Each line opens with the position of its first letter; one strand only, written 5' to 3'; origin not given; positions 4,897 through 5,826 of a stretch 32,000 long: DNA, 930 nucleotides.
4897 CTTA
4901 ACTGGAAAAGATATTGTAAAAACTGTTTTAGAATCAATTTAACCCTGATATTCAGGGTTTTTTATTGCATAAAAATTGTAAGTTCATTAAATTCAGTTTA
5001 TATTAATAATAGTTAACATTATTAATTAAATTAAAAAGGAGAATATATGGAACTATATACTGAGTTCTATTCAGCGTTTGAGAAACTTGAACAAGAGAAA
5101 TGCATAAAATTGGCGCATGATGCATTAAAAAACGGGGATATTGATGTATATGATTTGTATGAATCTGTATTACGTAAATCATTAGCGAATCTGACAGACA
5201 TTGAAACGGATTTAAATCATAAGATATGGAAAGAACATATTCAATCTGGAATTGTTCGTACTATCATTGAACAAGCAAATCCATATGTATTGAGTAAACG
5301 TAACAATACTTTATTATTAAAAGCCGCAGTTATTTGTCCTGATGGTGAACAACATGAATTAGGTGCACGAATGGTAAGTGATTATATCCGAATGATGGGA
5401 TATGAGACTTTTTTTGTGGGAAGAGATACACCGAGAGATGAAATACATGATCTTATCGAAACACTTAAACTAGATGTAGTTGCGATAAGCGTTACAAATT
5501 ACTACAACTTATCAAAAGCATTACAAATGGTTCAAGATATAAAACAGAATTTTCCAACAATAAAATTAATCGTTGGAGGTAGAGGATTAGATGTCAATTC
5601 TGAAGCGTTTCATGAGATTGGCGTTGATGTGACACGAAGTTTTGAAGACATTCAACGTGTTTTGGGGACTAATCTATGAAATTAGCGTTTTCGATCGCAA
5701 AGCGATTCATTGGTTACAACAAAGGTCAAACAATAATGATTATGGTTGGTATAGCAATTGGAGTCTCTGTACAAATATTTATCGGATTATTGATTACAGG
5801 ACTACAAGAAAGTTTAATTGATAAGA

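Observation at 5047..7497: Stand-alone B12-binding-domain protein translationally coupled to a LolCDE-like (type VII) ABC transporter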

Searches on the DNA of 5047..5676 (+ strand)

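Call 34: search_rna_families(sources=[L004, L010, L014, L019, L028, L030, L036, L042, L057, L058, L060, L082, L083], threshold=gathering)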
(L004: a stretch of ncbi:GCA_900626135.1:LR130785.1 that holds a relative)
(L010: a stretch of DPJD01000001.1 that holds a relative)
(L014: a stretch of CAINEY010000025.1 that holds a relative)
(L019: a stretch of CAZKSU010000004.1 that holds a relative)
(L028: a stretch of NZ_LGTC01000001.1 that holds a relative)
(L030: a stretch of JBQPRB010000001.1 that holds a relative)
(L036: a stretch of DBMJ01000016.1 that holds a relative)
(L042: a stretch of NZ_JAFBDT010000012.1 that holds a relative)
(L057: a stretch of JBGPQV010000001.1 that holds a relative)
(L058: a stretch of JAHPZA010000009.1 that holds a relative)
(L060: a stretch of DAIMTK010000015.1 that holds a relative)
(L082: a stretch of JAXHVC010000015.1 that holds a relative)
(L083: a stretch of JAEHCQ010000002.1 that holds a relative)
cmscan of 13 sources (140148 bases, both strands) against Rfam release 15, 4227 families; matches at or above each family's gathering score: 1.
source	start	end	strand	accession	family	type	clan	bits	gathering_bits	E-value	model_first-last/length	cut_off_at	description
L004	1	156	-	RF00174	Cobalamin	Cis-reg; riboswitch;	CL00101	100.8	31.5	1.1e-23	1-168/189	3'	Cobalamin riboswitch aptamer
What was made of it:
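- Tried and rejected: The only hit in 13 diverse loci is 6 kb from the module and points away from it (call 34).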
